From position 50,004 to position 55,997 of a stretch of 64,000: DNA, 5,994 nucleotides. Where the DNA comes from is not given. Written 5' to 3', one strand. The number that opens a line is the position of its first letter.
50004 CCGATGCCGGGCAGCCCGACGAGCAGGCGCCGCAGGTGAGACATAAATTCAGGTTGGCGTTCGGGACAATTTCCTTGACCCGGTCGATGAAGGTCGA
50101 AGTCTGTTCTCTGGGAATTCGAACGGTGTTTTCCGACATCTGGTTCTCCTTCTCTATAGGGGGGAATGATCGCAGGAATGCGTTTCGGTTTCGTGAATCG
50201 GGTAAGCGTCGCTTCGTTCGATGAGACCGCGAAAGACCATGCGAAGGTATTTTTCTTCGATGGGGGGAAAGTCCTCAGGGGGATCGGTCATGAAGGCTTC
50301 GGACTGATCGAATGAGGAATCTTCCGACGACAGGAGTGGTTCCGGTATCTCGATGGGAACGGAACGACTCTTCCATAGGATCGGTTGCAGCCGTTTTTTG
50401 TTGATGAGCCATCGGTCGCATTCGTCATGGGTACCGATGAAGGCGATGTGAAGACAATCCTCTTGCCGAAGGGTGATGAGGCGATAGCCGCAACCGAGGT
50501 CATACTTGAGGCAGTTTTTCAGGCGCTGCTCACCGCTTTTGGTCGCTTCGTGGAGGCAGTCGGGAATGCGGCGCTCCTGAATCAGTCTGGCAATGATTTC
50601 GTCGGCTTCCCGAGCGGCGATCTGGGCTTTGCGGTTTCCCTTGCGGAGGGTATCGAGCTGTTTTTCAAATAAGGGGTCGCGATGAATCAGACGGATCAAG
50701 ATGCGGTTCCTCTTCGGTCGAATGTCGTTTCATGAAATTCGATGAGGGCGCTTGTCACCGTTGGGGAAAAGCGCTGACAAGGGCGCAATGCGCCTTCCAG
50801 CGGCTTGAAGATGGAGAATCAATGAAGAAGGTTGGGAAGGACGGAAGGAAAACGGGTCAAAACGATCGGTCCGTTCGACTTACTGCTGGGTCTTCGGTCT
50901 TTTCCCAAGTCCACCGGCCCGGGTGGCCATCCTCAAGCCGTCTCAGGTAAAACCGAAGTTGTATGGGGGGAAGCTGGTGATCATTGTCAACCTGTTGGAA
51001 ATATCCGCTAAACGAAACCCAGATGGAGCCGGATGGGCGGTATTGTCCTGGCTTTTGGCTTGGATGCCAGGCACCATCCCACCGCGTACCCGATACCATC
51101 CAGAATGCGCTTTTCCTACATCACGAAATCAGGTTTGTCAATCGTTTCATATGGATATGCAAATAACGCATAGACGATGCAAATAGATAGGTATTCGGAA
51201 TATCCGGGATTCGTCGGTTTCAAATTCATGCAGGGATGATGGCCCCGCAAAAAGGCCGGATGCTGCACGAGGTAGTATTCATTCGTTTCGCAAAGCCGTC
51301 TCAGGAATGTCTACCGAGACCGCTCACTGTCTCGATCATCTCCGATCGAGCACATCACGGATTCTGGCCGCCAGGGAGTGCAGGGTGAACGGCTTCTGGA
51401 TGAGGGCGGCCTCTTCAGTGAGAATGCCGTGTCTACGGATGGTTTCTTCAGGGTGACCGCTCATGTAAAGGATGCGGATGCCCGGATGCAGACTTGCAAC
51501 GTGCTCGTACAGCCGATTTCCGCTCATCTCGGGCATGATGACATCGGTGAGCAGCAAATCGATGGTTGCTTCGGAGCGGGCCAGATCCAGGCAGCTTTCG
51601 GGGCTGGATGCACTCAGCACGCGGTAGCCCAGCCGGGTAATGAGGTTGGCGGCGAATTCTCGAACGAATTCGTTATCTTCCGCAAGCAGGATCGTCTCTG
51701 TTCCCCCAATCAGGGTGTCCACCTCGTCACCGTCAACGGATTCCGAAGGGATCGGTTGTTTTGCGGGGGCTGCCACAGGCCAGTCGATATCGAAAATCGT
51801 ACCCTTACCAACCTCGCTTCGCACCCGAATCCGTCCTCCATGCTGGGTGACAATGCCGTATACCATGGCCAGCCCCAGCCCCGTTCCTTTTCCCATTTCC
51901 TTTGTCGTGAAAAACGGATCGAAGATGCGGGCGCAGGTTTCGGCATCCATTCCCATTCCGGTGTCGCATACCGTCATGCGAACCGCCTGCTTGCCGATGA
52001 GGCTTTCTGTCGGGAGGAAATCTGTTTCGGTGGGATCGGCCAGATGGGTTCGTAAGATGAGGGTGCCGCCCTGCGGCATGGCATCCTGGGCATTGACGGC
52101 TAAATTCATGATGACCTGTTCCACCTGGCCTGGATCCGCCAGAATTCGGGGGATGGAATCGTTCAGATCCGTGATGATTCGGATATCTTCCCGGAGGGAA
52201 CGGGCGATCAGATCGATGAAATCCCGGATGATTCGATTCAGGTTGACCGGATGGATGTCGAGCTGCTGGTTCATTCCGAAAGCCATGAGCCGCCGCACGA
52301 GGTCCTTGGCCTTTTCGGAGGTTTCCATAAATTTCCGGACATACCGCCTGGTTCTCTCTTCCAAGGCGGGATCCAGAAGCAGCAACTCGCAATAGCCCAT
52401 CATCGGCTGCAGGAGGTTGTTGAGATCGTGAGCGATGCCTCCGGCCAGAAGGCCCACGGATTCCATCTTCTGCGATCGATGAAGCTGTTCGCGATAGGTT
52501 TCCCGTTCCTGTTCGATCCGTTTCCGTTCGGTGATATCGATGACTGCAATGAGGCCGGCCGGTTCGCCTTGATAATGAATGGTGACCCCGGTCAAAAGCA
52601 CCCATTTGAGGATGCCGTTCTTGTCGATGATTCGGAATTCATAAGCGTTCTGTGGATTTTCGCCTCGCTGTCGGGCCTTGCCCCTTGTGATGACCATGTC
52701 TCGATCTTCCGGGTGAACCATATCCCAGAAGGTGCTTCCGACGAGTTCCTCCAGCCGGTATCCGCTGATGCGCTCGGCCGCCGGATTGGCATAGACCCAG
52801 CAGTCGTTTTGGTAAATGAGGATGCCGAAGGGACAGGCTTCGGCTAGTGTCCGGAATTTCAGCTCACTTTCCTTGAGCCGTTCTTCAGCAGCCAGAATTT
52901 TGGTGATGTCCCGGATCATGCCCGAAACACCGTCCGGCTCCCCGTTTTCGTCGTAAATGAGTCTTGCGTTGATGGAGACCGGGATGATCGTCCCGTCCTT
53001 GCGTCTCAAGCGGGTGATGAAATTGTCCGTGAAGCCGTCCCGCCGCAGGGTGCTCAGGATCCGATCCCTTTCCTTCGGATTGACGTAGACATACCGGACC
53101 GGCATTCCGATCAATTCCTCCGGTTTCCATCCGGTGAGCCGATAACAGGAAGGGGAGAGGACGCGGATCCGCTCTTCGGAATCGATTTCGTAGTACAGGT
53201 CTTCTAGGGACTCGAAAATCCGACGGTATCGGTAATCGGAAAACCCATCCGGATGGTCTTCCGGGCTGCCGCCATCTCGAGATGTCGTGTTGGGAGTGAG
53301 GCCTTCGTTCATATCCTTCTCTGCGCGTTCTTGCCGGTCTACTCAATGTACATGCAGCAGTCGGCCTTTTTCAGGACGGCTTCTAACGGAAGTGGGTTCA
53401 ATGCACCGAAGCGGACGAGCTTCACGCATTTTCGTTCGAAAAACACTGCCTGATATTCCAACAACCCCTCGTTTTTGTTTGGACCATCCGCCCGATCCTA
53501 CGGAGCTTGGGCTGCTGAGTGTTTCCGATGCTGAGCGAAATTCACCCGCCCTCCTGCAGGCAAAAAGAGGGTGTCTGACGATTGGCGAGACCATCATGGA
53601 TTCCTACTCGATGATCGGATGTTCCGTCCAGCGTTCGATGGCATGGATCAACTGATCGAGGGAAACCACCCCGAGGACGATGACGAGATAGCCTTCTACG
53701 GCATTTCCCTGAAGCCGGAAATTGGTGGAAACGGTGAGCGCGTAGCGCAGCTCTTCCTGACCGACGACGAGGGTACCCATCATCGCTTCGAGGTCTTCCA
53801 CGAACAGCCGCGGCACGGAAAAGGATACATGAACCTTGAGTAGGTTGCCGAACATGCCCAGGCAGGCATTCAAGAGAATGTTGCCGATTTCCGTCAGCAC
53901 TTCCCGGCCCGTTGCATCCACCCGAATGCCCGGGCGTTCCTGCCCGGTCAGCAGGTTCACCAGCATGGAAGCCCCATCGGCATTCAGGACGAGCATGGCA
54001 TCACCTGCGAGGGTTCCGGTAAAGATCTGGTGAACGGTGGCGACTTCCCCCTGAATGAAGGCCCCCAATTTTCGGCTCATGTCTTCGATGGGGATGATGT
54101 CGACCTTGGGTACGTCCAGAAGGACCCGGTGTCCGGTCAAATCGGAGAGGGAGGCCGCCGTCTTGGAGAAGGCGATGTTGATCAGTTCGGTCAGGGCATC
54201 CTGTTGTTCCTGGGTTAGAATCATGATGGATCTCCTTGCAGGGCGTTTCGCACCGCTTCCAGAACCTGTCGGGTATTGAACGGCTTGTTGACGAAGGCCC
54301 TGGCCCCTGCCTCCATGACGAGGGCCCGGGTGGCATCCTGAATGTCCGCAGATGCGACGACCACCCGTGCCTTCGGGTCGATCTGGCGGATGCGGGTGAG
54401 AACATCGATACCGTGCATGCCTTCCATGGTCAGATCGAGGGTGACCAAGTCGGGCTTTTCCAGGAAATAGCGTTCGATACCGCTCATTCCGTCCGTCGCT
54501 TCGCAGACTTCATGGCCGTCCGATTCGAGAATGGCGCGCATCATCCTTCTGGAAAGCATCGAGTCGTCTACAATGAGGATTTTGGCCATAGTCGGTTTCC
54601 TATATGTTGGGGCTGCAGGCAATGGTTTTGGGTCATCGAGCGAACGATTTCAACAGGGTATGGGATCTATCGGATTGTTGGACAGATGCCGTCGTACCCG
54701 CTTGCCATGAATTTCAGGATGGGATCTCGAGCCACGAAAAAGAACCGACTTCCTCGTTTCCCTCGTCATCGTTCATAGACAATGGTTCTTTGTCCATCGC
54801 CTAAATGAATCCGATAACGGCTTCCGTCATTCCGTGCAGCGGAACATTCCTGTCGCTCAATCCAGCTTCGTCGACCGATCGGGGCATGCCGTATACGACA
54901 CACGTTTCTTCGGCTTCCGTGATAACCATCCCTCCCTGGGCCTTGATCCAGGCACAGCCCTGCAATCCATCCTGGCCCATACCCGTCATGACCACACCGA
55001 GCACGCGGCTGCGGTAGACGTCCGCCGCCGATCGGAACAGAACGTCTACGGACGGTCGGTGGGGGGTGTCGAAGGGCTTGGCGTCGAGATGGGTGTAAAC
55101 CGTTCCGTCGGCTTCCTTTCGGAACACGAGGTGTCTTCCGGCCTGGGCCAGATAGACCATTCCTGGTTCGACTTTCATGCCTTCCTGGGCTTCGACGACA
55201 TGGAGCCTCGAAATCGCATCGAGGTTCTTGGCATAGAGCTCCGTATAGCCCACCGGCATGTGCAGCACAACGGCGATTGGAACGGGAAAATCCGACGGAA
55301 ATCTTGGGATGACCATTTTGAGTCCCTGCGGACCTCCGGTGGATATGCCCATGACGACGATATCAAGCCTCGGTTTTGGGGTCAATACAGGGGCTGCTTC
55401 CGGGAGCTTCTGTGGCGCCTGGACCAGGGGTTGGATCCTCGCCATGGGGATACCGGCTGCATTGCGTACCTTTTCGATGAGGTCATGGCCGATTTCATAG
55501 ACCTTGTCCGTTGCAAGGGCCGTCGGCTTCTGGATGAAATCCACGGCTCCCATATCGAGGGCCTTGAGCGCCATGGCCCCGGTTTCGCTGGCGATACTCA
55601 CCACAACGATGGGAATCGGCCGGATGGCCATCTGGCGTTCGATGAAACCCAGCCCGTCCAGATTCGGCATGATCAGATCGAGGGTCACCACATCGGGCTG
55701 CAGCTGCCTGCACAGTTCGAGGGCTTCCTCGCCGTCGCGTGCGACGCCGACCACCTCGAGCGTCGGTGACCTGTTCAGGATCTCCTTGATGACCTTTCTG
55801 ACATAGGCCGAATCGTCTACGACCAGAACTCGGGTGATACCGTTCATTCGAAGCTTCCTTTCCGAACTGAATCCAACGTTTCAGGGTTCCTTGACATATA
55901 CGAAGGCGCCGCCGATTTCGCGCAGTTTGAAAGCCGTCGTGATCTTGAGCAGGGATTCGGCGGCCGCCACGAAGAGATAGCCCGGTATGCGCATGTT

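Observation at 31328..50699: About 19-kb co-directional redox mega-cluster: RelE-like / HdrD-like / three giant HdrA / two MvhD / MetV-MetF / Tat-FdhAB / a third MvhD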

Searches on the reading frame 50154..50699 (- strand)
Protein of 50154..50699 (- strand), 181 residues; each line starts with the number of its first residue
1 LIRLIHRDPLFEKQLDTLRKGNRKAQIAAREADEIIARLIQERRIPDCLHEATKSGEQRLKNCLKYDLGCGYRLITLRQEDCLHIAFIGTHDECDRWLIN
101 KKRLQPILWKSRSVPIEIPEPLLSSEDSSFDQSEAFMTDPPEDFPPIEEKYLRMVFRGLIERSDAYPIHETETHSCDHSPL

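Call 4: search_protein_families(library=pfam, proteins=[window:50154-50699:-])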
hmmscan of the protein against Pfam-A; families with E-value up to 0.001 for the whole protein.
window:50154-50699:- (181 aa): 0 families

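Call 8: search_protein_families(library=ncbifam, proteins=[window:50154-50699:-], max_evalue=0.00001)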
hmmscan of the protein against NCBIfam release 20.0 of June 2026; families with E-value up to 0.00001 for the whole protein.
window:50154-50699:- (181 aa): 0 families

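Call 48: search_protein_families(library=pfam, proteins=[window:50154-50699:-], max_evalue=10)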
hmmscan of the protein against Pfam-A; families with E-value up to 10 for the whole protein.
window:50154-50699:- (181 aa): 0 families

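Call 56: find_homologous_proteins(query=window:50154-50699:-, max_evalue=0.001)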
Query window:50154-50699:- (181 aa): 58 proteins with E <= 0.001 among 118 candidates.
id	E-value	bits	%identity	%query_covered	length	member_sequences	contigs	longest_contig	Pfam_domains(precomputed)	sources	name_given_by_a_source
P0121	5.0e-119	413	100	100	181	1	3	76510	-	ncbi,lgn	ncbi:MAG: hypothetical protein AB1547_00610 [Thermodesulfobacteriota bacterium]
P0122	2.6e-105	368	90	100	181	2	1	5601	-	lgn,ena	-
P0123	5.0e-104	364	89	100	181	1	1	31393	-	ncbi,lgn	-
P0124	5.6e-104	364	87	100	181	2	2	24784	-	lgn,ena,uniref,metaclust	uniref:Uncharacterized protein n=1 Tax=Desulfatirhabdium butyrativorans TaxID=340467 RepID=A0A7C4RT0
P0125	1.2e-82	294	74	100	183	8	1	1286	-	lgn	-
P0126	5.7e-46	175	65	67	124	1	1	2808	-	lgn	-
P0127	1.7e-40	157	50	90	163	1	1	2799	-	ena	-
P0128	7.1e-40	155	50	90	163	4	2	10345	-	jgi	-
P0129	9.1e-40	154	47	90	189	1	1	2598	-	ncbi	-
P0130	3.3e-39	153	49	90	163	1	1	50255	-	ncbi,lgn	-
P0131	3.0e-38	150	46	90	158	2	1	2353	-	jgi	jgi:hypothetical protein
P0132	3.1e-38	149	47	90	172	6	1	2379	-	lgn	-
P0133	4.4e-38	149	49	90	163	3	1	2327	-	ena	-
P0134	1.0e-37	148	52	75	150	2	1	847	-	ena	-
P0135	1.7e-37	147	49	90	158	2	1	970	-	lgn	-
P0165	8.2e-22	96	39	87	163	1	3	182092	-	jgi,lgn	-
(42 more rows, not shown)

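Call 58: find_encoding_contigs(protein=P0165, flank=7000, max_places=3)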
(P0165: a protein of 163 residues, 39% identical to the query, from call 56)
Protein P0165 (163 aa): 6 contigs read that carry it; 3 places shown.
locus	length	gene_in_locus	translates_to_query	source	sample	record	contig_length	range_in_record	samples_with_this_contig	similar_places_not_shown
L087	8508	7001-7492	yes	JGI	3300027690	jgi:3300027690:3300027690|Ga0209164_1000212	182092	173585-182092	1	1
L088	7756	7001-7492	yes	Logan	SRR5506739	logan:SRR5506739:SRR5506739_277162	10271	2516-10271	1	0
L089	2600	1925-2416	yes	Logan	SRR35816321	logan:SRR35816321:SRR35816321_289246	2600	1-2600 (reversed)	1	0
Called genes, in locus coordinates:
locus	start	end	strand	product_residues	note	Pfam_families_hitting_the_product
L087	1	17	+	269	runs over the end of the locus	PF01113:DapB_N, PF05173:DapB_C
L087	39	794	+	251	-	PF10370:Rv2993c-like_N, PF01557:FAA_hydrolase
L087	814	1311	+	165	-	PF01288:HPPK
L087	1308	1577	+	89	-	PF04945:YHS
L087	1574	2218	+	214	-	PF00923:TAL_FSA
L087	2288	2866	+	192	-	PF13511:DUF4124, PF01464:SLT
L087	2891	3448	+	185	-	PF01066:CDP-OH_P_transf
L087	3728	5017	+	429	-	PF06050:HGD-D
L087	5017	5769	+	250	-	PF01869:BcrAD_BadFG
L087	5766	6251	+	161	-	PF07291:MauE, PF07681:DoxX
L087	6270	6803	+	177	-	PF00581:Rhodanese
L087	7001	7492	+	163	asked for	-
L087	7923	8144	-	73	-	PF00589:Phage_integrase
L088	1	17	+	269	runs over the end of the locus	PF01113:DapB_N, PF05173:DapB_C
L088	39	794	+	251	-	PF10370:Rv2993c-like_N, PF01557:FAA_hydrolase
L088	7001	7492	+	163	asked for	-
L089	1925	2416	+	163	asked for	-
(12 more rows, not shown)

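Call 66: predict_structure(alignment_id=A1)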
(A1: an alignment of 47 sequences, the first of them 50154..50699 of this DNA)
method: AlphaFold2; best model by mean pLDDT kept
length: 181 residues; sequences in the alignment: 47
mean_pLDDT: 71.2   pTM: 0.55
mean pLDDT of the five models: 71.2, 70.2, 70.1, 68.9, 67.7
residues with pLDDT >= 90: 40; 70-90: 64; 50-70: 37; < 50: 40
segments of 3 or more residues with pLDDT < 50: 54-57, 121-141, 166-180
pLDDT, mean of each block of 10 residues (from residue 1): 84 94 95 90 69 55 85 89 90 88 64 66 39 37 70 77 51 44 51
secondary structure, 60 per line:
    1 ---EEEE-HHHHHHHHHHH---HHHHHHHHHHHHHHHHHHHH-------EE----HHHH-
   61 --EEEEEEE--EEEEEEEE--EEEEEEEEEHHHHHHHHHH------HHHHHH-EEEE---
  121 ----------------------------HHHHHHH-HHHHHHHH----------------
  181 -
elements in order: E4-7 H9-19 H23-42 H56-59 E63-69 E72-79 E82-90 H91-100 H107-112 E114-117 H149-155 H157-164

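Call 68: fold_search(model_id=the predicted structure, library=pdb)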
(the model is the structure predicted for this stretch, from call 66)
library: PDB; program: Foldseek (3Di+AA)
matches with E <= 10: 425; with E <= 0.001: 2
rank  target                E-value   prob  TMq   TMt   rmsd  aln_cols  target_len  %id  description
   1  4lsy_A                7.0e-04  1.00  0.37  0.70   3.7        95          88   20  Crystal structure of copper-bound L66S mutant toxin from Helicobacter pylori (released 2014-02-05)
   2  9lew_B                8.4e-04  1.00  0.38  0.69   3.3        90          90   14  The crystal structure of DinJ-YafQ complex from Vibrio cholerae (released 2025-07-30)
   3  4mmg_A                1.0e-03  1.00  0.41  0.75   3.0        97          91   12  crystal structure of YafQ mutant H87Q from E.coli (released 2014-06-25)
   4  4ml0_B                1.3e-03  1.00  0.38  0.71   2.8        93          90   16  Crystal structure of E.coli DinJ-YafQ complex (released 2014-06-25)
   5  4mmg_B                1.5e-03  1.00  0.40  0.74   2.8        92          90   12  crystal structure of YafQ mutant H87Q from E.coli (released 2014-06-25)
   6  4q2u_L                1.6e-03  1.00  0.40  0.74   2.9        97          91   14  Crystal structure of the E. coli DinJ-YafQ toxin-antitoxin complex (released 2014-06-11)
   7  9w3a_B                1.7e-03  1.00  0.35  0.49   5.6       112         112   14  Crystal structure of PfiAT toxin-antitoxin complex (released 2026-02-11)
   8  4q2u_B                1.9e-03  1.00  0.38  0.72   2.8        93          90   14  Crystal structure of the E. coli DinJ-YafQ toxin-antitoxin complex (released 2014-06-11)
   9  7bwf_A                2.2e-03  1.00  0.37  0.69   2.9        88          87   15  YoeB-YefM complex from Staphylococcus aureus (released 2020-05-20)
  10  3oei_K                2.3e-03  1.00  0.36  0.70   2.9        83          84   14  Crystal structure of Mycobacterium tuberculosis RelJK (Rv3357-Rv3358-RelBE3) (released 2011-03-16)
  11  4ltt                  2.8e-03  1.00  0.37  0.67   3.7        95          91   20  Crystal structure of native apo toxin from Helicobacter pylori (released 2014-02-05)
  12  4mmj                  3.1e-03  1.00  0.40  0.73   2.7        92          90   15  crystal structure of YafQ from E.coli strain BL21(DE3) (released 2014-06-25)
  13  6l8e_E                3.1e-03  1.00  0.37  0.69   2.9        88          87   14  Crystal structure of heterohexameric YoeB-YefM complex bound to 26bp-DNA (released 2020-09-02)
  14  8phj_X                3.1e-03  1.00  0.40  0.21  10.4       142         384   12  cA4-bound Cami1 in complex with 70S ribosome (released 2023-12-13)
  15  8c24_B                3.1e-03  1.00  0.32  0.56   4.0        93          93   17  ParDE1 toxin-antitoxin complex from Mycobacterium tuberculosis (rv1960c-rv1959c) (released 2023-12-20)
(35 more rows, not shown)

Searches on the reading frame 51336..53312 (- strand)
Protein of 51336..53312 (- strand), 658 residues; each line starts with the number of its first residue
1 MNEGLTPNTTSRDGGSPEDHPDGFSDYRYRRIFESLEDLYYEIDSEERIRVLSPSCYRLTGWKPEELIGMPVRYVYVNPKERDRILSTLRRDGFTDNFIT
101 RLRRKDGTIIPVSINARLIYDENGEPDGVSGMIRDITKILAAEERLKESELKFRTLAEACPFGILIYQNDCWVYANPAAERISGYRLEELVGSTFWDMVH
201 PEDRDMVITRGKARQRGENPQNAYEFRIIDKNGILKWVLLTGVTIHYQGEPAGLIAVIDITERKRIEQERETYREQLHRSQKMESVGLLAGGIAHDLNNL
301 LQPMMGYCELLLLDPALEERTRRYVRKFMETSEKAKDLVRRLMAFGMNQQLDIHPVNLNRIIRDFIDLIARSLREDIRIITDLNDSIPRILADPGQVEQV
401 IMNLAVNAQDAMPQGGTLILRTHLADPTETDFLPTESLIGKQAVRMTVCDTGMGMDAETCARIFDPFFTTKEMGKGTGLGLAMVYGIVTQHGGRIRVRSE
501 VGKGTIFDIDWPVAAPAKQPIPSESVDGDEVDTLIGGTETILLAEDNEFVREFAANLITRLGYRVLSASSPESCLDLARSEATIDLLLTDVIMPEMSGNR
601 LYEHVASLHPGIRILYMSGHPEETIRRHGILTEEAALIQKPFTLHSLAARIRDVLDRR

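Call 7: search_protein_families(library=pfam, proteins=[window:51336-53312:-], max_evalue=0.00001)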
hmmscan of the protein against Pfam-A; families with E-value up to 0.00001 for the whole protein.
window:51336-53312:- (658 aa): 8 families
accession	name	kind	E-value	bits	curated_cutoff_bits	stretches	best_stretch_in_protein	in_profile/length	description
PF00989.32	PAS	-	2.1e-27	95.8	22.6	2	28-136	2-113/113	PAS fold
PF13426.13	PAS_9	-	7.7e-26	90.8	27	2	43-138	7-103/103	PAS domain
PF08447.18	PAS_3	-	7.8e-26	90.6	25.6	2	173-257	2-88/89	PAS fold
PF02518.31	HATPase_c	-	4.4e-21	75.8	26.4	1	393-513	2-109/111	Histidine kinase-, DNA gyrase B-, and HSP90-like ATPase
PF08448.16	PAS_4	-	6e-19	68.8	23.1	2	172-265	17-110/110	PAS fold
PF00072.30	Response_reg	-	8.3e-17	61.8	30.2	1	541-652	1-111/111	Response regulator receiver domain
PF13188.13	PAS_8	-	3.2e-12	46.3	21.8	1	152-204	2-55/65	PAS domain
PF00512.31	HisKA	-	4e-08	33.6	26.9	1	288-348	4-63/66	His Kinase A (phospho-acceptor) domain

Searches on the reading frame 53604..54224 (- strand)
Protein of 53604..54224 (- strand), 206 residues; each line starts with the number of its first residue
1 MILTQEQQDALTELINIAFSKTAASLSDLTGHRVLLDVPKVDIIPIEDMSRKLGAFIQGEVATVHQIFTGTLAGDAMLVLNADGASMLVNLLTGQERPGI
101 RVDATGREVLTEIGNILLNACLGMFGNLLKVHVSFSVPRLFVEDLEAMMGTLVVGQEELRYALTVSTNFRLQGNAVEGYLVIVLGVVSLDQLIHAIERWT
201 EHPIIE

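Call 7: search_protein_families(library=pfam, proteins=[window:53604-54224:-], max_evalue=0.00001)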
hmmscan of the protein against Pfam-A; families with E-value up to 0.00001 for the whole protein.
window:53604-54224:- (206 aa): 1 family
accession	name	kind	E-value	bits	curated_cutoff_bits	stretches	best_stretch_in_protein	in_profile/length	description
PF04509.17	CheC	-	1.6e-06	28.4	22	0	6-41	1-36/38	CheC-like family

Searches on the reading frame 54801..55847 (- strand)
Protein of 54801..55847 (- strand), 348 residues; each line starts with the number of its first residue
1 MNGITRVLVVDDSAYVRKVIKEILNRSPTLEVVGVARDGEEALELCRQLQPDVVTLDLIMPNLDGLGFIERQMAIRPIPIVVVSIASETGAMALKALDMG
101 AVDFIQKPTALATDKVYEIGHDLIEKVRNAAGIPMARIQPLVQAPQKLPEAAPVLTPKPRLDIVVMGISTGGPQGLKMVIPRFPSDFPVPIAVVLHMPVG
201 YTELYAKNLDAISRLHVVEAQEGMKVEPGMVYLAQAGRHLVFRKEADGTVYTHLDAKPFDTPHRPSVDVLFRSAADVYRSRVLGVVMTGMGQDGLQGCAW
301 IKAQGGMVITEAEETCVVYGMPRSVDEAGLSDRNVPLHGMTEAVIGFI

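Call 7: search_protein_families(library=pfam, proteins=[window:54801-55847:-], max_evalue=0.00001)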
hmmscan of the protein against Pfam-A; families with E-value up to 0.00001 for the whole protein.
window:54801-55847:- (348 aa): 2 families
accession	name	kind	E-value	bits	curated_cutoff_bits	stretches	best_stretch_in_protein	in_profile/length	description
PF01339.22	CheB_methylest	-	1.7e-58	197.6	24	1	164-343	1-173/174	CheB methylesterase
PF00072.30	Response_reg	-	2.4e-23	82.9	30.2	1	7-110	1-102/111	Response regulator receiver domain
